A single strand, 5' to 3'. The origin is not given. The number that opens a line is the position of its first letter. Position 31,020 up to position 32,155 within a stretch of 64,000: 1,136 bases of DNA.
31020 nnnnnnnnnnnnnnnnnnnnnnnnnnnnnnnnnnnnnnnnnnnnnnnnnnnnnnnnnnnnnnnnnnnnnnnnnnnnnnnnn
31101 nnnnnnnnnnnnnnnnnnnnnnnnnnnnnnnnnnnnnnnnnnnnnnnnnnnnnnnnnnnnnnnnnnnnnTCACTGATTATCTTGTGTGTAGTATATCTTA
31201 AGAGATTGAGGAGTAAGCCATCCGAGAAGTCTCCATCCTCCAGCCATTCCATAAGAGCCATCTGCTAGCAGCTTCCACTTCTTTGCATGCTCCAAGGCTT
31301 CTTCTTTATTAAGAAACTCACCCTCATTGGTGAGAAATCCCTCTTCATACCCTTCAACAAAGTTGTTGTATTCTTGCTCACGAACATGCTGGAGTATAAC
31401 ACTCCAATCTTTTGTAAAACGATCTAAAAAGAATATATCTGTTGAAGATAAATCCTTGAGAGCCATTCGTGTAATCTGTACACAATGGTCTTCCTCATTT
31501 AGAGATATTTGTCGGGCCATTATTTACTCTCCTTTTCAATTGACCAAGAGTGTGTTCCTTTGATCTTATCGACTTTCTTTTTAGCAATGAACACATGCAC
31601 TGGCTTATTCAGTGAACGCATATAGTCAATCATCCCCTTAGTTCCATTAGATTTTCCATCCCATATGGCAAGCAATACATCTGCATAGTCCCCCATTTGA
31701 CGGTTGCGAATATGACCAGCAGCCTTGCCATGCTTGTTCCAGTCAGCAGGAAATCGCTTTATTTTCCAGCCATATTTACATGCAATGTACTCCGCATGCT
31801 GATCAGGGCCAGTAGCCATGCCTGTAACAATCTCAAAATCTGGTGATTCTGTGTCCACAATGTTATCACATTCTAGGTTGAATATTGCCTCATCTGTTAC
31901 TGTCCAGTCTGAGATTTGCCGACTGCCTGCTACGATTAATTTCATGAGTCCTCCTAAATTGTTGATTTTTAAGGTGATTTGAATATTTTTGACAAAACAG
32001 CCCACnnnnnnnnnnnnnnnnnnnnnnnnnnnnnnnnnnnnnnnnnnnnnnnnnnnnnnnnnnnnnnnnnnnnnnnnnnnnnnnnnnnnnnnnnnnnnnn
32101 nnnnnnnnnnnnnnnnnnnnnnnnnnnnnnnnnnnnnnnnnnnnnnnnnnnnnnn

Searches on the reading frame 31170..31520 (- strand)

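Call 8: search_protein_families(library=pfam, max_evalue=0.1, proteins=[window:31170-31520:-])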
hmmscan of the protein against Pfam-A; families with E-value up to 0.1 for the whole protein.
window:31170-31520:- (116 aa): 0 families

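Call 10: search_protein_families(library=phrogs, max_evalue=0.01, proteins=[window:31170-31520:-])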
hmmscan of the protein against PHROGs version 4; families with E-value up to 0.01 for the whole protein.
window:31170-31520:- (116 aa): 1 family
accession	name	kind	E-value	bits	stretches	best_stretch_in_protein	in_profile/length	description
phrog_839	-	unknown function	0.0004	21.1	1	36-80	106-152/253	-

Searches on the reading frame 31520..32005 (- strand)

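Call 8: search_protein_families(library=pfam, max_evalue=0.1, proteins=[window:31520-32005:-])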
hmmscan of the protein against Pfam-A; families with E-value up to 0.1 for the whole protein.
window:31520-32005:- (161 aa): 3 families
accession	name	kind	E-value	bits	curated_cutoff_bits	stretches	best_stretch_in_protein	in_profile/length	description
PF10686.14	YAcAr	-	9.1e-09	35.5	28.2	1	21-92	1-66/66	YspA, cpYpsA-related SLOG family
PF02481.21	DNA_processg_A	-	0.027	14.1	29.6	0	25-79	49-97/212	DNA recombination-mediator protein A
PF18178.6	Cap17-like_N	-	0.088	12.5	26.6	0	26-136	54-163/232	ATP nucleosidase Cap17-like, N-terminal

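Call 10: search_protein_families(library=phrogs, max_evalue=0.01, proteins=[window:31520-32005:-])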
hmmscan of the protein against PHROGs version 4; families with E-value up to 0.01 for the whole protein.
window:31520-32005:- (161 aa): 3 families
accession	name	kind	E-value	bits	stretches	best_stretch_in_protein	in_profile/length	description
phrog_289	-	other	5.1e-28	99.2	1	21-147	23-146/500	GTP-binding domain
phrog_11222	-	unknown function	1.6e-16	62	1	22-142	159-281/293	-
phrog_16939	-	unknown function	4.5e-05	23.7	1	21-122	1-104/330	-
